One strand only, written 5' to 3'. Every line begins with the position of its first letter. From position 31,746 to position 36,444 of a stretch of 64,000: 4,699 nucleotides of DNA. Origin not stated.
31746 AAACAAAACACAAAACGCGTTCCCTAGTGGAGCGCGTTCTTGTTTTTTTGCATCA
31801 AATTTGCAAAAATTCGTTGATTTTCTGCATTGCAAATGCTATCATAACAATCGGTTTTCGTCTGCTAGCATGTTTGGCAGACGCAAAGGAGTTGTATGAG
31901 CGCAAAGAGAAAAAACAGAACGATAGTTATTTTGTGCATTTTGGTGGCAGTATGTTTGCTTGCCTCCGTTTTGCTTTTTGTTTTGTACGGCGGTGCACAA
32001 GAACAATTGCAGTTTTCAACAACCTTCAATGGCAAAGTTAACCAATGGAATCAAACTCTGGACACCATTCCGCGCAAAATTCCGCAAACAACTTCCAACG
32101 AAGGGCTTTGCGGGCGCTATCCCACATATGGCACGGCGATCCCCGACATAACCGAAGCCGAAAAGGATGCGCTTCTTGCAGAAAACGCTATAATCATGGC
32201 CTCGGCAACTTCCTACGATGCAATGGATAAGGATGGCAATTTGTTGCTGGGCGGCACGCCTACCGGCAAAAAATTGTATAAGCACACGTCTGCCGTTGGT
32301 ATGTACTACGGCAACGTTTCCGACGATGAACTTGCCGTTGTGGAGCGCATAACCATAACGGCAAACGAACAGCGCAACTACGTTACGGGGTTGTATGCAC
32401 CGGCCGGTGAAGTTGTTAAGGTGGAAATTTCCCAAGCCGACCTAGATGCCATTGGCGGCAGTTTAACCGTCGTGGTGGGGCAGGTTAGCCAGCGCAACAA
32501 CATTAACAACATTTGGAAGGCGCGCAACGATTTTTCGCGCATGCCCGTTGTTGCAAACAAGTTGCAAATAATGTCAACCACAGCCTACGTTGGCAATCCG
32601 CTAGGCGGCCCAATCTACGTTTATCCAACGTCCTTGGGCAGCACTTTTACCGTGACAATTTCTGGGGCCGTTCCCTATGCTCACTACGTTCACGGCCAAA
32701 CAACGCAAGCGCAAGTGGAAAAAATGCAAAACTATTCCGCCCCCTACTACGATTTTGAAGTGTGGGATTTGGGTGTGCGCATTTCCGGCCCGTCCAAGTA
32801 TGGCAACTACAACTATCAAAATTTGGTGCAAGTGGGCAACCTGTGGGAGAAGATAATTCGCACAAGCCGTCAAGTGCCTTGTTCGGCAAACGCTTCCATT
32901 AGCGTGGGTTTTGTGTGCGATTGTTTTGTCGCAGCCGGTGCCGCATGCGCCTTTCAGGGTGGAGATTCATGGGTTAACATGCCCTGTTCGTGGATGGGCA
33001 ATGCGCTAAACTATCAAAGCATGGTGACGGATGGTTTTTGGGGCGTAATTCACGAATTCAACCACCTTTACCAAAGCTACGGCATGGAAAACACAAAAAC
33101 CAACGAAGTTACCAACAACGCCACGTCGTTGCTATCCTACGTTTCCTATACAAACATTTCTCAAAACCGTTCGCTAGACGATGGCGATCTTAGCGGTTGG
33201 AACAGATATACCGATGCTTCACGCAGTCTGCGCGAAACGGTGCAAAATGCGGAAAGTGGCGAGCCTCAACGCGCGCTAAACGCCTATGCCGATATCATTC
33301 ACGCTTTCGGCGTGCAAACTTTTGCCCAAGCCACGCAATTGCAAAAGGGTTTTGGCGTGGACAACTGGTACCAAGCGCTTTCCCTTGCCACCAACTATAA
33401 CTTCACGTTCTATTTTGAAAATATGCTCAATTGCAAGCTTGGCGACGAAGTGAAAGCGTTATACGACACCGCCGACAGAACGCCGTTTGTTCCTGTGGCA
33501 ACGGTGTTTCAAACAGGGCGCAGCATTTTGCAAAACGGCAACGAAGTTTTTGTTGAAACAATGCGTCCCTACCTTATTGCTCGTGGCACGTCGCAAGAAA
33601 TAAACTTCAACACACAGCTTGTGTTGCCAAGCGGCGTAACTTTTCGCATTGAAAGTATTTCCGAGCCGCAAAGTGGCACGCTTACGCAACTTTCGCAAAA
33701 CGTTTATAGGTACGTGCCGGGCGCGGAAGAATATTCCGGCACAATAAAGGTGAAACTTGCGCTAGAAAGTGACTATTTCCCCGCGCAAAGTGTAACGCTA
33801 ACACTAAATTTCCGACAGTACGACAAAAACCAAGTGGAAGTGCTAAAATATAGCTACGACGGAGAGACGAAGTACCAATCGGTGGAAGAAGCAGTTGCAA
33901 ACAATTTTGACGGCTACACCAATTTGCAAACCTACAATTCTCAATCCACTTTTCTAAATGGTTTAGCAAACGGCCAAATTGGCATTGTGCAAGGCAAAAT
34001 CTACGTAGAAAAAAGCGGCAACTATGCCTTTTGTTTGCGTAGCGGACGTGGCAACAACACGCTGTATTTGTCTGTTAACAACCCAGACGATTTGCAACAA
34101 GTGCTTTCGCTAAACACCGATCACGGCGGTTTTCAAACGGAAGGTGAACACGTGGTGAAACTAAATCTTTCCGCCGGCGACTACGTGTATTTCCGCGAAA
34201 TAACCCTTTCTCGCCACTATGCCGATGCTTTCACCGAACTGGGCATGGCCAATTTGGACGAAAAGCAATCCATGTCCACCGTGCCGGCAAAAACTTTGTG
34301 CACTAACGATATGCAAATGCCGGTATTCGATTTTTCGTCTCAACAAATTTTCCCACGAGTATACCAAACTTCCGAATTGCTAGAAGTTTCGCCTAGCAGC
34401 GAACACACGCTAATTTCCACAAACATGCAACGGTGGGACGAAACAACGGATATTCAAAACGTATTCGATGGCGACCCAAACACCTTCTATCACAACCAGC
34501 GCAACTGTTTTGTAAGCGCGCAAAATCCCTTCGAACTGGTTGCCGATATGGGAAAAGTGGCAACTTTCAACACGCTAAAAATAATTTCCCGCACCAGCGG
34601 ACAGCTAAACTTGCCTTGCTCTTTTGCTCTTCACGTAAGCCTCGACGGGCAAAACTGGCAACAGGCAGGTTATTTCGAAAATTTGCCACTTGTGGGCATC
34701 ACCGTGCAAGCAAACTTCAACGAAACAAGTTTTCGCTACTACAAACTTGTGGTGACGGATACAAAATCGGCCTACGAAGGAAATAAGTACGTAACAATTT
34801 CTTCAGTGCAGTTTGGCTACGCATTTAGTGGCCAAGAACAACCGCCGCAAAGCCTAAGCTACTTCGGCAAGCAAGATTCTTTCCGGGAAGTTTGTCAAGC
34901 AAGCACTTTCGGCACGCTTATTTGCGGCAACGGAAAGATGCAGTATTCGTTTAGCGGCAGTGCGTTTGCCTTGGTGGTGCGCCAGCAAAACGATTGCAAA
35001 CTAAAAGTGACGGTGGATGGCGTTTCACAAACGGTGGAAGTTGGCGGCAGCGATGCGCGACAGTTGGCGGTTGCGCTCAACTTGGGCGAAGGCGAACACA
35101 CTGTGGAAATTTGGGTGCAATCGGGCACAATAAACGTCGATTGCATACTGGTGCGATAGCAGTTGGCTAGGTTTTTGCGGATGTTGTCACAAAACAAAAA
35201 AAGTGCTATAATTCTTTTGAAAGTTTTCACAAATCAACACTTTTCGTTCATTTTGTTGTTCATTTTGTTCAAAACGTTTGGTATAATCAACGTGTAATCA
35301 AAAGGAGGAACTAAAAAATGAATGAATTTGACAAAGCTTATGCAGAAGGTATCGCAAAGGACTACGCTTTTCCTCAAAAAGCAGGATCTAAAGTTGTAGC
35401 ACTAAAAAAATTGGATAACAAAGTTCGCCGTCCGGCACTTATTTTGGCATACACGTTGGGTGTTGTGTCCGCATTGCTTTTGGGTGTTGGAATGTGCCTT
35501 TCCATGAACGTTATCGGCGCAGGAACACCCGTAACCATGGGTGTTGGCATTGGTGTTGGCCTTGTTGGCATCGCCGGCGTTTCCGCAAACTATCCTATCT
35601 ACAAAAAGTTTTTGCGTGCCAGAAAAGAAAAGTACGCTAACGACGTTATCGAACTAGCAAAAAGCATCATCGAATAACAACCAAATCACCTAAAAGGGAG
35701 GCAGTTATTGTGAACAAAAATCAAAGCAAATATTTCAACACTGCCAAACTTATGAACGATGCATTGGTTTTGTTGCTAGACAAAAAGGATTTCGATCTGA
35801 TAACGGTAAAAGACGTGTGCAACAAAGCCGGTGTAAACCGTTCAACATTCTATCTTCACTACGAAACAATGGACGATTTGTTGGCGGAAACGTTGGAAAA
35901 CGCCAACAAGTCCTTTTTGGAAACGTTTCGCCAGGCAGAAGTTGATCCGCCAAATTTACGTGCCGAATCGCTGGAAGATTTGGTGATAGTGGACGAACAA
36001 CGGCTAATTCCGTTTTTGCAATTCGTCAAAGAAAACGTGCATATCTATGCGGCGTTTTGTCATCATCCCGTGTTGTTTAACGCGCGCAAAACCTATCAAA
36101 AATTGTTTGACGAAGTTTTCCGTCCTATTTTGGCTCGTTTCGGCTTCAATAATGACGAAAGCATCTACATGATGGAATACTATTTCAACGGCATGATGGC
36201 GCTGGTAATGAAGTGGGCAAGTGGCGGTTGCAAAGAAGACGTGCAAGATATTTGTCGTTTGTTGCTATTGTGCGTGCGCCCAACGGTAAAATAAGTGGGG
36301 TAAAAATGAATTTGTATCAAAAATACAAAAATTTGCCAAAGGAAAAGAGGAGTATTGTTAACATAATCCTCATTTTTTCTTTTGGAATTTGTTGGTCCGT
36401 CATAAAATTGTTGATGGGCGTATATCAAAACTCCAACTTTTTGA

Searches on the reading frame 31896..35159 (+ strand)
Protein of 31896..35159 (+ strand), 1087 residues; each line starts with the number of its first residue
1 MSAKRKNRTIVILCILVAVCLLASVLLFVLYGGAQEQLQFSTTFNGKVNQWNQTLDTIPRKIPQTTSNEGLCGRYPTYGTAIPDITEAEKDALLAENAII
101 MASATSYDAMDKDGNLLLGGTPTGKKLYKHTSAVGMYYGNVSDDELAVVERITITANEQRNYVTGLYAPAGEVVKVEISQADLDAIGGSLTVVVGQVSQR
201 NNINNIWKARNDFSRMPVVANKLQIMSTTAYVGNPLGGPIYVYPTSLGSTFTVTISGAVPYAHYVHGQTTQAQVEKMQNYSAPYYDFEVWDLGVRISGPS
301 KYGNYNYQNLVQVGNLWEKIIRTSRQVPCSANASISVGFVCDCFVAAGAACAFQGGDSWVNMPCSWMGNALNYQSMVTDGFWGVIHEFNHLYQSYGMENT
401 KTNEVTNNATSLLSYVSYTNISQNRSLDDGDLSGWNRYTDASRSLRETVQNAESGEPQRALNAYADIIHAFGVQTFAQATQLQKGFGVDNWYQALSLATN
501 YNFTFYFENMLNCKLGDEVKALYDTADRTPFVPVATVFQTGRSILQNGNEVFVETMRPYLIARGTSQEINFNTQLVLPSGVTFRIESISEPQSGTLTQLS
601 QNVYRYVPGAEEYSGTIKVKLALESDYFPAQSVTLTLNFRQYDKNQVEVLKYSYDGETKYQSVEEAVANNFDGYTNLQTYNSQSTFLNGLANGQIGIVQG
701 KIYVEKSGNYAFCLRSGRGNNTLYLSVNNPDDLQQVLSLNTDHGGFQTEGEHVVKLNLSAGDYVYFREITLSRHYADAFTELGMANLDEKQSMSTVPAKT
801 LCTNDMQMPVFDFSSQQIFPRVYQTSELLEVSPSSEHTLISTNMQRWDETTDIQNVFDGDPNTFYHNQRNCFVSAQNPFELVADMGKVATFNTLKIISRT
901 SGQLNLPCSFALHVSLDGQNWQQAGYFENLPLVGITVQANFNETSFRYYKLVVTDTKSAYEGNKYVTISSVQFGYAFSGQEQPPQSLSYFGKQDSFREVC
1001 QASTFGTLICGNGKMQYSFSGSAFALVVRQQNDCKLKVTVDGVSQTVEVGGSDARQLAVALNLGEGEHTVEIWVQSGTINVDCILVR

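Call 6: search_protein_families(library=pfam, proteins=[window:31896-35159:+], max_evalue=0.01)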
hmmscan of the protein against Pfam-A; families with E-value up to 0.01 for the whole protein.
window:31896-35159:+ (1087 aa): 5 families
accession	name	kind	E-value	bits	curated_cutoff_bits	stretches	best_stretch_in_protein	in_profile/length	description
PF13402.12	Peptidase_M60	-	4.4e-26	92.5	25.8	1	257-507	1-271/275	Peptidase M60, enhancin and enhancin-like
PF17291.7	M60-like_N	-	8e-12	45.6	23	1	151-255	9-105/106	N-terminal domain of M60-like peptidases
PF00754.31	F5_F8_type_C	-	1.7e-08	35.1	28.2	1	843-959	7-115/127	F5/8 type C domain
PF22633.2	F5_F8_type_C_2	-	2e-06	28.7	27.8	1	855-950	1-90/91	NedA-like, galactose-binding domain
PF17996.7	CE2_N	-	7.9e-05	23.1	27.9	1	1014-1076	21-84/108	Carbohydrate esterase 2 N-terminal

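Call 8: search_protein_families(library=ncbifam, proteins=[window:31896-35159:+], max_evalue=1)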
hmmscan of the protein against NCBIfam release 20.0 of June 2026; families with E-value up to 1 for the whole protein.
window:31896-35159:+ (1087 aa): 1 family
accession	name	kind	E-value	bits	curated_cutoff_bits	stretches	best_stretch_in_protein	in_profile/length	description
NF041840.1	rnfG_Methano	equivalog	0.013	15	230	1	7-42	6-41/189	Rnf electron transport complex subunit RnfG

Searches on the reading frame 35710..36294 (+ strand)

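Call 6: search_protein_families(library=pfam, proteins=[window:35710-36294:+], max_evalue=0.01)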
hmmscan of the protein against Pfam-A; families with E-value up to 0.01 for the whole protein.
window:35710-36294:+ (194 aa): 3 families
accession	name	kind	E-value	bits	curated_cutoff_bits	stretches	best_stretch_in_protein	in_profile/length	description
PF14278.11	TetR_C_8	-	1.1e-07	32.3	26.1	1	99-185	7-97/103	Transcriptional regulator C-terminal region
PF00440.29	TetR_N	-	2.5e-07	30.8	24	1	22-60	8-46/47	Bacterial regulatory proteins, tetR family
PF13022.12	HTH_Tnp_1_2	-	0.001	19.6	27.9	1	20-74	16-68/122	Helix-turn-helix of insertion element transposase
